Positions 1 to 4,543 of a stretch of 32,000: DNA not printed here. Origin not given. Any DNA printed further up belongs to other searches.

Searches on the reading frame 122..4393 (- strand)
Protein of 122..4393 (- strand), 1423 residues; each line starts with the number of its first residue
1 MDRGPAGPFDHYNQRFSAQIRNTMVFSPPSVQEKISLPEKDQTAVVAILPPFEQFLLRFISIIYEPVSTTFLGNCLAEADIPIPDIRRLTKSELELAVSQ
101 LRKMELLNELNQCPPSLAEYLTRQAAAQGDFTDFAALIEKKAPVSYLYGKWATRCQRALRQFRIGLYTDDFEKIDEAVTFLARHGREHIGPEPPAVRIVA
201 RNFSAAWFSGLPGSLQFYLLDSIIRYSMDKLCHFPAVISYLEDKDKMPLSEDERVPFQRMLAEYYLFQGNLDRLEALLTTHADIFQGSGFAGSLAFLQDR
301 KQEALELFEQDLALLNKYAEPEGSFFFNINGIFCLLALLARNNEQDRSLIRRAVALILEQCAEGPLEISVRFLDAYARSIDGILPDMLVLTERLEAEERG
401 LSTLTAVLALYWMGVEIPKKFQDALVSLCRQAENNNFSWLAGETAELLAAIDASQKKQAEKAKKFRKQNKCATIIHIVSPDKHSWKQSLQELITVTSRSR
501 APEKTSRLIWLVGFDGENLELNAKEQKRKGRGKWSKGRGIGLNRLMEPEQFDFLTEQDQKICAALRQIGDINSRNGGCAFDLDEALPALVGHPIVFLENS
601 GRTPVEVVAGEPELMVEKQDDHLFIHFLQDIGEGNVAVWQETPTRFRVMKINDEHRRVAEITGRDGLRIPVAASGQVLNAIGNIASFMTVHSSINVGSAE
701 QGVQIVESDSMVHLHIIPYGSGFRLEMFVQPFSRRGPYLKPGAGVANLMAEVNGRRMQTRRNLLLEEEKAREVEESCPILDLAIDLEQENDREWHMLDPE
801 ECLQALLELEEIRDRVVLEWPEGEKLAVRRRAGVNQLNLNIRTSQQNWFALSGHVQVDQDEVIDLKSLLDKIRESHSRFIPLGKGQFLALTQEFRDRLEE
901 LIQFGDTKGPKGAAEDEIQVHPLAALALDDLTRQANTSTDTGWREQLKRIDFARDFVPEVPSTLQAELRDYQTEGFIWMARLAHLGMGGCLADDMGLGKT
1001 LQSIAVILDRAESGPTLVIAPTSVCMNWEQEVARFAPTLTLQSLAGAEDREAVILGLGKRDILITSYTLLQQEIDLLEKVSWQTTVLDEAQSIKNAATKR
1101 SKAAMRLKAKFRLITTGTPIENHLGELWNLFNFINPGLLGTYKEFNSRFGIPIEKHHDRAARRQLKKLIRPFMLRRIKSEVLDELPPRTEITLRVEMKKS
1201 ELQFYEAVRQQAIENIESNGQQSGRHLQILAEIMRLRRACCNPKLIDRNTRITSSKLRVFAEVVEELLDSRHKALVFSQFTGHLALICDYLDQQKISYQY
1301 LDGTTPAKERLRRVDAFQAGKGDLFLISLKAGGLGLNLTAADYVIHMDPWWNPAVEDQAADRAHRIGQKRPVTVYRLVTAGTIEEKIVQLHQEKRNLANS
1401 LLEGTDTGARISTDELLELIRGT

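Call 9: search_protein_families(library=pfam, proteins=[window:122-4393:-], max_evalue=0.001)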
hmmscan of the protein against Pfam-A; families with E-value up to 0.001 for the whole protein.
window:122-4393:- (1423 aa): 3 families
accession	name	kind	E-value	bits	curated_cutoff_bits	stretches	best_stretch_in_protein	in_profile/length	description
PF00176.29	SNF2-rel_dom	-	8.3e-74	248.7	24.9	1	971-1245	1-290/290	SNF2-related domain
PF00271.37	Helicase_C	-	1.6e-25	90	23.5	1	1263-1367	5-110/110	Helicase conserved C-terminal domain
PF08455.15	SNF2_assoc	-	0.00036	20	27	0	835-950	246-362/373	Bacterial SNF2 helicase associated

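Call 36: search_protein_families(library=padloc, proteins=[window:122-4393:-], max_evalue=0.01)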
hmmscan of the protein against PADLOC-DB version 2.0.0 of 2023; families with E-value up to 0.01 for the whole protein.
window:122-4393:- (1423 aa): 35 families (the best 25 are shown)
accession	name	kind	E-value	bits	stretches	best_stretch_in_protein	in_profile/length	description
PDLC02850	DpdE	-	2e-189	630.2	1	484-1422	327-1262/1282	DpdE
PDLC02849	DpdE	-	8.2e-181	601.2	1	720-1422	168-853/857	DpdE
PDLC02845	DpdE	-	5.7e-151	502.7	2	792-1406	685-1277/1293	DpdE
PDLC02842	DpdE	-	2.5e-142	473.9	1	875-1414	607-1164/1176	DpdE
PDLC00633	ZorD1|ZorD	-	1.7e-119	398.4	1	839-1401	317-884/908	"SWI2/SNF2 helicase, Mrr-like nuclease"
PDLC02848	DpdE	-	1.6e-116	388.3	1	617-1288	23-680/856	DpdE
PDLC02851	DpdE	-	1.1e-107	359.1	1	943-1416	573-1050/1055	DpdE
PDLC00629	ZorD1|ZorD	-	3.1e-102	341.2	1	853-1403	374-956/1012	"SWI2/SNF2 helicase, Mrr-like nuclease"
PDLC00634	ZorD1|ZorD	-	7.8e-92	306.7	1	860-1407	386-974/1208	"SWI2/SNF2 helicase, Mrr-like nuclease"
PDLC00632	ZorD1|ZorD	-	3.7e-91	304.6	2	1058-1406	714-1084/1101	"SWI2/SNF2 helicase, Mrr-like nuclease"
PDLC00631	ZorD1|ZorD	-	1.5e-87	292.4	1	855-1420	332-927/1071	"SWI2/SNF2 helicase, Mrr-like nuclease"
PDLC00628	ZorD1|ZorD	-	5.9e-69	230.9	1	958-1395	503-959/1171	"SWI2/SNF2 helicase, Mrr-like nuclease"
PDLC00627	ZorD1|ZorD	-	1.4e-61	206.7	2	1060-1376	607-959/1006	"SWI2/SNF2 helicase, Mrr-like nuclease"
PDLC02854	DpdE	-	4.8e-61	204.8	2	1059-1406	701-1066/1083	DpdE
PDLC02852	DpdE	-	2e-42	143.2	1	963-1400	461-855/905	DpdE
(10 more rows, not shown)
